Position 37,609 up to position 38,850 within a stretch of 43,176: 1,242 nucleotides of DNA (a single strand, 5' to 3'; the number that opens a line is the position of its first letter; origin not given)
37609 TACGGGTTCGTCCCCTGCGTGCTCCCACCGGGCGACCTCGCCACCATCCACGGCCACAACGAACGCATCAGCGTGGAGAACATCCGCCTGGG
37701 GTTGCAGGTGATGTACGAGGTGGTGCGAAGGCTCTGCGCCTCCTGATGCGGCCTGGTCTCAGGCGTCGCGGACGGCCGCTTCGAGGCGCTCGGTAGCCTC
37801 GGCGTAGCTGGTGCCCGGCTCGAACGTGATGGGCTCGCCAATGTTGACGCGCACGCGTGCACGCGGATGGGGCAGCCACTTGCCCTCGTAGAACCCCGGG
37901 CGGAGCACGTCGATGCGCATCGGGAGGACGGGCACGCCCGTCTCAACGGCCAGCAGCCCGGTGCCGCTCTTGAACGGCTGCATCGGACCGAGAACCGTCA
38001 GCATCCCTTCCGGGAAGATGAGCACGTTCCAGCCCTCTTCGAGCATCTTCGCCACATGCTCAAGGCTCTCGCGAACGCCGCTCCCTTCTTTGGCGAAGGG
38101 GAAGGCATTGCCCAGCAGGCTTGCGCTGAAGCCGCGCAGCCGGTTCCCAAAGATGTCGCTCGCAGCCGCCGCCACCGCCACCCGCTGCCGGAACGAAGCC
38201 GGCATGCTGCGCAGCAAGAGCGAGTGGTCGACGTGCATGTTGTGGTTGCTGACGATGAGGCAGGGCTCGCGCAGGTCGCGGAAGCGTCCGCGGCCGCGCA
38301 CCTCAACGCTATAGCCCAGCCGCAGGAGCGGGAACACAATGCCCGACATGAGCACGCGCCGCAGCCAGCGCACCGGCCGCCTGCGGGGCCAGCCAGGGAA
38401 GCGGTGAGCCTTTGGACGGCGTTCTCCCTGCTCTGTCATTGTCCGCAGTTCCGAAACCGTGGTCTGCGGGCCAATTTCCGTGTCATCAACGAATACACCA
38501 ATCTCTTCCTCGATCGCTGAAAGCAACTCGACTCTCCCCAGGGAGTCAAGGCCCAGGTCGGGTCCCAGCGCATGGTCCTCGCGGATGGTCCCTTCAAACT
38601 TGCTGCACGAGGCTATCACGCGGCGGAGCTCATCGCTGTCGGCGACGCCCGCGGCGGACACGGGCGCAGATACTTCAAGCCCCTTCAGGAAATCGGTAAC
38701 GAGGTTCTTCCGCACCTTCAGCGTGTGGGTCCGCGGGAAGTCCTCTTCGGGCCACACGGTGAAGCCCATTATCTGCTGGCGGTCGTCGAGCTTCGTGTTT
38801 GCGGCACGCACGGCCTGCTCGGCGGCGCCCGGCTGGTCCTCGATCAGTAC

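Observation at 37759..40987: Self-contained acyl-activation / carrier / acyltransferase enzyme coupled to an MBL hydrolase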

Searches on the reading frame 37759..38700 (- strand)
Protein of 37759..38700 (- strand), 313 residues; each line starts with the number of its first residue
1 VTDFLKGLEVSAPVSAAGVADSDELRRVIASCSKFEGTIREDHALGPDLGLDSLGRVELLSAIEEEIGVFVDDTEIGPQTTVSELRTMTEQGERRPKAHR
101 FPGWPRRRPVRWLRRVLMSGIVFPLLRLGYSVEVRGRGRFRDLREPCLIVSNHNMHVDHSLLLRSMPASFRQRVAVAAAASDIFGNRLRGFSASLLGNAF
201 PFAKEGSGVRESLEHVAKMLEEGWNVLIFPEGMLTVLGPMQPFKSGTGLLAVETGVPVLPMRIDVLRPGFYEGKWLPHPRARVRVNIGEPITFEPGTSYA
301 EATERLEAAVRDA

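Call 17: find_related_loci(query=A3, collection=genome_contigs, flank=6000)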
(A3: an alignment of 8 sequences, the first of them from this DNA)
Query A3 (304 aa) in genome_contigs; peptide patterns used: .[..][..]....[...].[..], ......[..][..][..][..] (x = any residue, [..] = any of these).
600 stretches matched a pattern (row limit reached: there are more); 390 encode a relative of the query (tblastn E <= 1e-3); the best 80 are kept; 80 distinct loci.
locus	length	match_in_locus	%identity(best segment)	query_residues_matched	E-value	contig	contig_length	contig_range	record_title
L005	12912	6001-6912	92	1-304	0e+0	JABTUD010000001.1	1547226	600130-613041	MAG: Thermoflexaceae bacterium isolate H3_CFX4 seq001, whole genome shotgun sequence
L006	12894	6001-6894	79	7-304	3e-152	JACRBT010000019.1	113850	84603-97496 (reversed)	MAG: Chloroflexi bacterium isolate NC_groundwater_1627_Pr3_B-0.1um_69_47 SR-2_scaffold_141_2838090, whole genome shotgun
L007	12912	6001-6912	77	1-304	2e-152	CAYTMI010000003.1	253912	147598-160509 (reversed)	MAG TPA_asm: uncultured Anaerolineaceae bacterium isolate SRP302447_co3_779 genome assembly, contig: NODE_111_length_253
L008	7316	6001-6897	76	6-304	8e-148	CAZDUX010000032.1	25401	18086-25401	MAG TPA_asm: uncultured Anaerolineaceae bacterium isolate SRP263991_co5_292 genome assembly, contig: NODE_3871_length_25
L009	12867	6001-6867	74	16-304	7e-147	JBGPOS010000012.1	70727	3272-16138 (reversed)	MAG: Tepidiformaceae bacterium isolate OBJ_0618_7090110_186 k141_6562385_length_70727_cov_16.0000, whole genome shotgun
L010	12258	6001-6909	76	1-304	3e-146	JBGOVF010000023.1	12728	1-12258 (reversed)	MAG: Tepidiformaceae bacterium isolate OBJ_0618_7090110_121 k141_717171_length_12728_cov_113.6711, whole genome shotgun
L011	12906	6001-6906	76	3-304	8e-145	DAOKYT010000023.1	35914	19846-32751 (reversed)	MAG TPA_asm: Tepidiformaceae bacterium isolate AMR_MDS_0031 NODE_661_length_35914_cov_8.086868, whole genome shotgun seq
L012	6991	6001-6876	77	13-304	3e-143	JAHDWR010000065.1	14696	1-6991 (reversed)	MAG: Dehalococcoidia bacterium isolate CHL9 NODE_4810_length_14696_cov_7.401475, whole genome shotgun sequence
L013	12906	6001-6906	75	3-304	3e-140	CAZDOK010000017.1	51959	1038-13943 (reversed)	MAG TPA_asm: uncultured Anaerolineaceae bacterium isolate SRP193661_co1_145 genome assembly, contig: NODE_716_length_519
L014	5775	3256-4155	69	5-304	3e-140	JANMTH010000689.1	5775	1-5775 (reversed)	MAG: Thermoflexaceae bacterium isolate SOY_29_metabat_254 SOY_29_k141_1497539, whole genome shotgun sequence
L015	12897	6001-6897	73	6-304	1e-139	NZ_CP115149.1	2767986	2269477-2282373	Tepidiforma flava strain YIM 72310 chromosome, complete genome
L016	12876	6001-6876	77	13-304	1e-139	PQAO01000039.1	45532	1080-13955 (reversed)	MAG: Dehalococcoidia bacterium isolate FeB_14 contig_1834, whole genome shotgun sequence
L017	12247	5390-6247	77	13-298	8e-137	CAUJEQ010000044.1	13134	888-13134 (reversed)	MAG: Chloroflexota bacterium isolate KLAP124 genome assembly, contig: KLAP124_170889, whole genome shotgun sequence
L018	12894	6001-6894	76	7-304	6e-137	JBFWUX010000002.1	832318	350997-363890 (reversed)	MAG: Dehalococcoidia bacterium isolate CA_2019_TPBF_80 NODE_49_length_832318_cov_18.555726_TPBF, whole genome shotgun se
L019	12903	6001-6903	69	6-304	2e-135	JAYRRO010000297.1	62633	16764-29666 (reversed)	MAG: Dehalococcoidia bacterium isolate XM1_ASGE3bin.31 k141_1026787, whole genome shotgun sequence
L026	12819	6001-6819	59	11-304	6e-99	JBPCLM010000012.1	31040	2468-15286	MAG: Tepidiformaceae bacterium isolate TH_ant_mag_78 S1Ck127_8446206_flag_0_multi_6.9981_len_31040, whole genome shotgun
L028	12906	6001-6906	74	2-304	1e-140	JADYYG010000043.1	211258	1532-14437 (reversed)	MAG: Dehalococcoidia bacterium isolate SJ520 c_000001217011, whole genome shotgun sequence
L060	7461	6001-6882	42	15-301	7e-66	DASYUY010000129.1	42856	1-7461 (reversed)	MAG TPA_asm: Candidatus Limnocylindria bacterium isolate SMAG_U4607 k141_1044424, whole genome shotgun sequence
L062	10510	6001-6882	43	15-301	4e-65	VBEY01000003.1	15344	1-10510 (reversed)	MAG: Chloroflexi bacterium isolate CF_38 14_1009_12_30cm_scaffold_3133, whole genome shotgun sequence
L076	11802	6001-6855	43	16-302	3e-62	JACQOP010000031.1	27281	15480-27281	MAG: Chloroflexi bacterium isolate NC_groundwater_1284_Ag_S-0.2um_61_37 S_p2_S4_coassembly_k141_840938, whole genome sho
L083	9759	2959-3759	42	31-302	4e-50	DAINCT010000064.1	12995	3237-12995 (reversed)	MAG TPA_asm: Chloroflexota bacterium isolate CTOTU41323 NODE_3796_length_12995_cov_3.951314, whole genome shotgun sequen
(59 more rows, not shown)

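Call 27: search_protein_families(library=pfam, proteins=[L028:1570-2892:+, L012:2966-3478:+, L016:2450-2776:+, L017:1015-1563:+, L010:175-768:+, L006:9482-10336:+, L060:1653-3035:+, L060:964-2313:+, L062:7276-8199:-, L026:4592-5956:+], max_evalue=0.001)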
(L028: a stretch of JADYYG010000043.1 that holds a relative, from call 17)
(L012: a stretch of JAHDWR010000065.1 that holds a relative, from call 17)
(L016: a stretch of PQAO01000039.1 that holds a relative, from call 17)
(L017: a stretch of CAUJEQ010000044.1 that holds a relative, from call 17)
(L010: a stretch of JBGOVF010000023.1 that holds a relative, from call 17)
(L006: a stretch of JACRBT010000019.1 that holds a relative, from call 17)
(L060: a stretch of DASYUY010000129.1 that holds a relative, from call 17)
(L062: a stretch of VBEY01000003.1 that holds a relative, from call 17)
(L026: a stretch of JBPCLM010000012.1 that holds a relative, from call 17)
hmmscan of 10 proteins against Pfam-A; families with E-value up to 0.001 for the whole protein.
L028:1570-2892:+ (440 aa): 0 families

L012:2966-3478:+ (170 aa): 0 families

L016:2450-2776:+ (108 aa): 0 families

L017:1015-1563:+ (182 aa): 0 families

L010:175-768:+ (197 aa): 0 families

L006:9482-10336:+ (284 aa): 1 family
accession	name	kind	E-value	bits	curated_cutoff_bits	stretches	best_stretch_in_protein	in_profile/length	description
PF01478.23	Peptidase_A24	-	9e-13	49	26.5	1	139-248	3-101/104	Type IV leader peptidase family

L060:1653-3035:+ (460 aa): 1 family
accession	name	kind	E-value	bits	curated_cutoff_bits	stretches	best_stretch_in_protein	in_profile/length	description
PF01925.25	TauE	-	4.2e-18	66.3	32.6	1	224-452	3-236/237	Sulfite exporter TauE/SafE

L060:964-2313:+ (449 aa): 2 families
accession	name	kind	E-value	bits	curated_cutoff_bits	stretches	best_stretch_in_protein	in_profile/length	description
PF02749.22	QRPTase_N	-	8e-10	39.2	27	1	139-174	44-79/82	Quinolinate phosphoribosyl transferase, N-terminal domain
PF01729.25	QRPTase_C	-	0.00017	21.8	23.1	0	179-265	1-79/169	Quinolinate phosphoribosyl transferase, C-terminal domain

L062:7276-8199:- (307 aa): 1 family
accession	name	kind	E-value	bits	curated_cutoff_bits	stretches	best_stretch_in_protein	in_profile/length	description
PF01112.23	Asparaginase_2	-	2.4e-64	217.8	27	1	16-288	28-299/309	Asparaginase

L026:4592-5956:+ (454 aa): 4 families
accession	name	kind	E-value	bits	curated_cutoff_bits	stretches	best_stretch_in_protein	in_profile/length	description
PF02737.24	3HCDH_N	-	2.7e-59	200.6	22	1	173-355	1-180/180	3-hydroxyacyl-CoA dehydrogenase, NAD binding domain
PF00725.27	3HCDH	-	4.9e-30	104.3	22.1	1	357-453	1-97/97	3-hydroxyacyl-CoA dehydrogenase, C-terminal domain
PF03721.20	UDPG_MGDP_dh_N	-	3.6e-05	23.8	27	1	173-217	2-46/187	UDP-glucose/GDP-mannose dehydrogenase family, NAD binding domain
PF03446.21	NAD_binding_2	-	0.00032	21.2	21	1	173-213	1-41/161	NAD binding domain of 6-phosphogluconate dehydrogenase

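Call 30: search_solved_structures(query=A3, max_evalue=1, show_alignments=2)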
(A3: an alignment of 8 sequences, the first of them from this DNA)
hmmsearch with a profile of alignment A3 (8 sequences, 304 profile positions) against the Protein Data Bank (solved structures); distinct sequences matched with E-value up to 1: 142 (the best 60 are shown).
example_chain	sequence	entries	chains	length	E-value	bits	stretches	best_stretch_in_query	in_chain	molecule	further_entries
5kym_A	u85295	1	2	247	3e-10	42.7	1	123-302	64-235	1-acyl-sn-glycerol-3-phosphate acyltransferase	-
7arc_U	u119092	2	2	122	9.7e-08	34.5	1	17-75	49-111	SDAP2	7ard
2n57_A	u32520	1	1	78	1e-07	34.5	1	12-82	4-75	Acyl carrier protein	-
6lvt_A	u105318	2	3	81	1.1e-07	34.4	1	11-82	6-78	Acyl carrier protein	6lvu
7bvc_P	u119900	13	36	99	3.2e-07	32.8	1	8-86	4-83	Meromycolate extension acyl carrier protein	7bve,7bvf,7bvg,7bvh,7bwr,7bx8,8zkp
2ehs_A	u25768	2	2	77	4.2e-07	32.4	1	14-79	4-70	Acyl carrier protein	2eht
1klp_A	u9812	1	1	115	8.6e-07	31.4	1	15-86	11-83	MEROMYCOLATE EXTENSION ACYL CARRIER PROTEIN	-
2lol_A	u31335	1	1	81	9.3e-07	31.3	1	13-83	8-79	Acyl carrier protein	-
7ar7_U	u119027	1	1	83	9.3e-07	31.3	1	9-66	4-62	Acyl carrier protein 2, mitochondrial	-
3gzl_A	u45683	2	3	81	1.2e-06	31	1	10-84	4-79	Acyl carrier protein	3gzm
2cnr_A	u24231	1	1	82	1.4e-06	30.7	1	7-79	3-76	ACYL CARRIER PROTEIN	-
9s2u_I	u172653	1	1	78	1.5e-06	30.6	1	14-81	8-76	Meromycolate extension acyl carrier protein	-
1l0i_A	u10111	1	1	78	1.5e-06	30.6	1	13-75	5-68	Acyl carrier protein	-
2fq0_A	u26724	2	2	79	1.6e-06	30.5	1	12-84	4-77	acyl carrier protein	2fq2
9ka7_C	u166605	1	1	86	1.6e-06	30.5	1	13-79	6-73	Acyl carrier protein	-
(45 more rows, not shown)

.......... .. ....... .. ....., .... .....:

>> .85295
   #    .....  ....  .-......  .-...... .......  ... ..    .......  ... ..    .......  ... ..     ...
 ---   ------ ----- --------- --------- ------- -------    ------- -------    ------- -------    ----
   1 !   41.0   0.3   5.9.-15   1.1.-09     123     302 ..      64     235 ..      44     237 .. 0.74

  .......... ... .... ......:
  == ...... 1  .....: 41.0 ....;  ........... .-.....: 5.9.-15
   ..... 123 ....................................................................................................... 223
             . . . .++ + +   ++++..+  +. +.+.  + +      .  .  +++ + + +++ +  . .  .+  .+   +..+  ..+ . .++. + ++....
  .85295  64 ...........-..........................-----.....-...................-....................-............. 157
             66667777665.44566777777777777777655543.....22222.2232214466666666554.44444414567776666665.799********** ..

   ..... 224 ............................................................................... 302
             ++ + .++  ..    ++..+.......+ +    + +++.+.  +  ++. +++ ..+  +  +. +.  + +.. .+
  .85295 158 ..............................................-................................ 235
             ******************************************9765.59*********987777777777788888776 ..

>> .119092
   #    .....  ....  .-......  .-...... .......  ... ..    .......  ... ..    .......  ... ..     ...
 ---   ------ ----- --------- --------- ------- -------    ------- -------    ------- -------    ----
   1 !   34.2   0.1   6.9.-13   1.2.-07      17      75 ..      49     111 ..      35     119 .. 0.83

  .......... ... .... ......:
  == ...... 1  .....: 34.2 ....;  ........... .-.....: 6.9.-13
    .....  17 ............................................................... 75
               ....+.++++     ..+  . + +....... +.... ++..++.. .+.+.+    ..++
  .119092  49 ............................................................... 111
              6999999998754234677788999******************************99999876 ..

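Call 43: search_protein_representatives(protein=window:37759-38700:-)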
Query: 313 residues. Proteins with E-value up to 0.001 (for the whole library): 9457; up to 1e-10: 1914; up to 1e-30: 269. The best 150 are listed.
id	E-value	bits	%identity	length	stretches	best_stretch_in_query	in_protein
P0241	9.4e-99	346.9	56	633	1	11-313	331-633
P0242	3.0e-91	322.3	54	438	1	12-313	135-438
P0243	7.7e-84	297.9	62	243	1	97-313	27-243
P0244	7.5e-80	284.8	60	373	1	98-313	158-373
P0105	9.3e-80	284.5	51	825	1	34-312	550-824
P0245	1.9e-78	280.2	57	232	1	90-311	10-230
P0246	7.3e-71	255.3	43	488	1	11-311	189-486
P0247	3.8e-70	252.9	44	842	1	7-311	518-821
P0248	3.3e-67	243.3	47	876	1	12-311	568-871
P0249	1.7e-66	241.0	45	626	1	16-310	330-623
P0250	4.2e-66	239.7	51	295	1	43-311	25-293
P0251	6.8e-65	235.7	46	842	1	27-310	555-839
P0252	2.2e-63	230.8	42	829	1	20-311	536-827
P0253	3.5e-63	230.1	42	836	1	15-311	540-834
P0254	1.6e-62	227.9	42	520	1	10-310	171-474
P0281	1.8e-49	185.1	36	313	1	16-312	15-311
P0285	4.0e-49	183.9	35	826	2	22-304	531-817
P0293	3.3e-47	177.6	35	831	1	23-311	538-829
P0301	1.7e-46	175.3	35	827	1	22-310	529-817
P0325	1.8e-42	162.1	34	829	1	17-308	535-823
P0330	4.3e-42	160.8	33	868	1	23-308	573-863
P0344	1.5e-40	155.8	32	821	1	21-296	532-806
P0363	5.4e-39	150.6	33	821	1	17-310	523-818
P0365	6.4e-39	150.4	34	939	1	22-312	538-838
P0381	3.3e-38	148.1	31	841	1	16-311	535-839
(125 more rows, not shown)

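Call 54: list_cluster_members(proteins=[P0285, P0293, P0301, P0325, P0344, P0363, P0381, P0330, P0365, P0281])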
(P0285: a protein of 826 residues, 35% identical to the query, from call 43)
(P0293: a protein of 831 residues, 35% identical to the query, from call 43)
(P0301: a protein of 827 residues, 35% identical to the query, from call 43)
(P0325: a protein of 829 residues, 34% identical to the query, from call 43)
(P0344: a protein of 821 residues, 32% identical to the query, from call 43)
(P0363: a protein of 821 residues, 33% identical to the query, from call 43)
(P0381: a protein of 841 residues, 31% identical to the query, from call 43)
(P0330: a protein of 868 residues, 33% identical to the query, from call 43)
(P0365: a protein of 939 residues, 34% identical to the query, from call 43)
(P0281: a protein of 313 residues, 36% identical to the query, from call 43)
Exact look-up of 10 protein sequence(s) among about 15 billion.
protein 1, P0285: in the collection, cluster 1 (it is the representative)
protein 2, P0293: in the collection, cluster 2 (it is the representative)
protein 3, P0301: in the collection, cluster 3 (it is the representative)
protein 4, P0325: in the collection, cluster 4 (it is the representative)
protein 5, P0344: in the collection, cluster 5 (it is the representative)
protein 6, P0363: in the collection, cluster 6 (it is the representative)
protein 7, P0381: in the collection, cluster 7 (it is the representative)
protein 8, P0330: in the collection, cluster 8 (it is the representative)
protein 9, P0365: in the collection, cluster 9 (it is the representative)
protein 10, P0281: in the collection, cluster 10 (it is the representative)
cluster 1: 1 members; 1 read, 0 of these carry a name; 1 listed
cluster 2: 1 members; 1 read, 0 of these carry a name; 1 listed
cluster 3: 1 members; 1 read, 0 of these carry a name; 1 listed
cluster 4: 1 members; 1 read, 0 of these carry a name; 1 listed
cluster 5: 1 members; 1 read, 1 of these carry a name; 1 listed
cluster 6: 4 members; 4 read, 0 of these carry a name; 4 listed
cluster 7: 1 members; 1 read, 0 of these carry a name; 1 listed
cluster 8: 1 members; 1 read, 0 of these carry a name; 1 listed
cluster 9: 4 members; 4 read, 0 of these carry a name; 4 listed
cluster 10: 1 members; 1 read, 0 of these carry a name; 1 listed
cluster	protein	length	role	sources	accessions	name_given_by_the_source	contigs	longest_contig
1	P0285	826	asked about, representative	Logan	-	-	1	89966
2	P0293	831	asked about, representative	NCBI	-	-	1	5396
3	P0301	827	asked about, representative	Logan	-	-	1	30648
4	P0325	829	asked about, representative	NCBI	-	-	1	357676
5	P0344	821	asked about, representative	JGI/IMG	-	long-chain acyl-CoA synthetase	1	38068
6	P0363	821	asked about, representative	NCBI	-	-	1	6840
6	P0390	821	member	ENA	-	-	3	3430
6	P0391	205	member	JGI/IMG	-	-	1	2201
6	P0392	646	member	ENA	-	-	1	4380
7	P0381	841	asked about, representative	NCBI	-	-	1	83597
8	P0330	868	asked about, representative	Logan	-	-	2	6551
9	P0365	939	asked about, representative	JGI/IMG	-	-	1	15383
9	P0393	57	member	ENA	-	-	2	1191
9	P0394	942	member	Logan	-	-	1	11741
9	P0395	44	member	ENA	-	-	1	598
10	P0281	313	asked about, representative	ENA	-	-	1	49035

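Call 55: find_encoding_contigs(protein=P0281, flank=5000, max_places=2)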
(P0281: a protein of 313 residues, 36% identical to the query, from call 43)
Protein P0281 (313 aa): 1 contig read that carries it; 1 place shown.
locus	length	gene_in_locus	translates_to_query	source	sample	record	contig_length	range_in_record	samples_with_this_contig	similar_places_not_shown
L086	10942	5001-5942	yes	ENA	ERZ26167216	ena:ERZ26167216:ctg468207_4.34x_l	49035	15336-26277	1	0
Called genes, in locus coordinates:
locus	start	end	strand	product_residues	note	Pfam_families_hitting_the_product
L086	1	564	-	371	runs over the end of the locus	PF04909:Amidohydro_2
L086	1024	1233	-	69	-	PF04909:Amidohydro_2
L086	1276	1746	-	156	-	PF13384:HTH_23, PF13518:HTH_28 (weak), PF13551:HTH_29, PF13565:HTH_32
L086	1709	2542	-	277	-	PF04909:Amidohydro_2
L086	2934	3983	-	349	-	PF00296:Bac_luciferase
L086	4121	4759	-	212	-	PF03992:ABM (weak)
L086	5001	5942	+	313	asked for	PF00550:PP-binding, PF01553:Acyltransferase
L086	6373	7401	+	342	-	PF01734:Patatin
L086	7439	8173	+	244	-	-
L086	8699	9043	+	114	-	-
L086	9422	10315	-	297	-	PF02219:MTHFR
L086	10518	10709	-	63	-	-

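Call 56: find_encoding_contigs(protein=P0325, flank=5000, max_places=2)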
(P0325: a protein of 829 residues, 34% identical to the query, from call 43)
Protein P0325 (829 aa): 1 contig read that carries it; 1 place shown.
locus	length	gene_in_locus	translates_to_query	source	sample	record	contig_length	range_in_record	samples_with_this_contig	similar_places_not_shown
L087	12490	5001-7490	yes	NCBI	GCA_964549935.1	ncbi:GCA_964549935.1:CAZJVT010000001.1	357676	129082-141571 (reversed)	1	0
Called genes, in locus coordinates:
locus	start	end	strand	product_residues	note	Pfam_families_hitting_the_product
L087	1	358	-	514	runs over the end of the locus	PF01555:N6_N4_Mtase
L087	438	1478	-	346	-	PF00438:S-AdoMet_synt_N, PF02772:S-AdoMet_synt_M, PF02773:S-AdoMet_synt_C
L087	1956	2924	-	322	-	-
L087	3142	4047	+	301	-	PF03724:META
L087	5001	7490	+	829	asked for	PF00501:AMP-binding, PF13193:AMP-binding_C (faint), PF00550:PP-binding, PF01553:Acyltransferase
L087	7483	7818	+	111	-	PF01648:ACPS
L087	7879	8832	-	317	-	PF01148:CTP_transf_1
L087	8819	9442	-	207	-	PF01066:CDP-OH_P_transf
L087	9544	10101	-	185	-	PF04011:LemA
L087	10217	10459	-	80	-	PF04070:DUF378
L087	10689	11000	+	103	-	PF01219:DAGK_prokar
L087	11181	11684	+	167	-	PF01625:PMSR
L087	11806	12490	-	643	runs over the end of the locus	PF04041:Glyco_hydro_130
